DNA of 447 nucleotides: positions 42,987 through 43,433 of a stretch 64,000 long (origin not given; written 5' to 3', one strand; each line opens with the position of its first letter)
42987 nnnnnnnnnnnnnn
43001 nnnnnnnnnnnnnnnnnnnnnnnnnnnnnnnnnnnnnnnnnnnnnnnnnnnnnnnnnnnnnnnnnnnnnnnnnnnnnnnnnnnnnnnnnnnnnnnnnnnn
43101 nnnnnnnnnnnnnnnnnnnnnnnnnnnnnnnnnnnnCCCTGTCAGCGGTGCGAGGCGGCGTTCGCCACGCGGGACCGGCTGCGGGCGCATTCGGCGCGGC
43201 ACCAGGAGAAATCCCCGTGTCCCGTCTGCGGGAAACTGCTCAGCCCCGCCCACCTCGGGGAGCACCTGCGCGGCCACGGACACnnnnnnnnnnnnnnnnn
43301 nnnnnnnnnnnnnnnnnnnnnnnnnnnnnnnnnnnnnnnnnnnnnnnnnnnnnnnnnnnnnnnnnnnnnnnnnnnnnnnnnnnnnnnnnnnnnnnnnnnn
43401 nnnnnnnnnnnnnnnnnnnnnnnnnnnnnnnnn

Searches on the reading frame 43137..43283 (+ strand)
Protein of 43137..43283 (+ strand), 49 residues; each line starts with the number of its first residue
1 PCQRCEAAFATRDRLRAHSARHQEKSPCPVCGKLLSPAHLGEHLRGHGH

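Call 71: search_solved_structures(query=window:43137-43283:+, max_evalue=0.01)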
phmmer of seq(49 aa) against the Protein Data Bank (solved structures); distinct sequences matched with E-value up to 0.01: 24.
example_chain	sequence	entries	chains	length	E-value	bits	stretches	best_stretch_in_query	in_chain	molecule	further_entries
2i13_A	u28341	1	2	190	1.1e-10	44.7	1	2-47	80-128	Aart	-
7n5s_A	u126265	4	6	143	8.3e-06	29.4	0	2-48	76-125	Zinc finger and BTB domain-containing protein 7A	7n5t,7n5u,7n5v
8e3e_A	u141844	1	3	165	8.6e-06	29.4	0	2-48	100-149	Zinc finger and BTB domain-containing protein 7A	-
7txc_E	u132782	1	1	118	1.3e-05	28.9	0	2-47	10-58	Hypermethylated in cancer 2 protein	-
7n5w_A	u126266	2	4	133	1.9e-05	28.3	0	2-48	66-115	Zinc finger and BTB domain-containing protein 7A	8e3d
5wjq_D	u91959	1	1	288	2.8e-05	27.8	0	2-47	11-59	Zinc finger protein 568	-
5v3m_C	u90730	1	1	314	3.5e-05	27.5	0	2-47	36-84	Zinc finger protein 568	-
5v3j_E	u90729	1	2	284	4.3e-05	27.2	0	2-47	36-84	Zinc finger protein 568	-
7eyi_G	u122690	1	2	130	4.7e-05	27.1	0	2-48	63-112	Zinc finger and BTB domain-containing protein 7A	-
1mey_C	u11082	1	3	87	5.9e-05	26.8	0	2-47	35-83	CONSENSUS ZINC FINGER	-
5yj3_C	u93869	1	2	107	5.9e-05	26.8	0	2-47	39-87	Telomere zinc finger-associated protein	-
8h9h_G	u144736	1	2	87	6.3e-05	26.7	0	2-47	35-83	Zinc finger and BTB domain-containing protein 7A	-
6wmi_A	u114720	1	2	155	0.00015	25.5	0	2-47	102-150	Zinc finger protein 410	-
6ml2_A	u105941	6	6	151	0.00021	25.1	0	2-38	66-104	Zinc finger and BTB domain-containing protein 24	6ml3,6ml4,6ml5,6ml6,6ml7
2lce_A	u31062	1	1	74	0.00051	23.9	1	2-47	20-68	B-cell lymphoma 6 protein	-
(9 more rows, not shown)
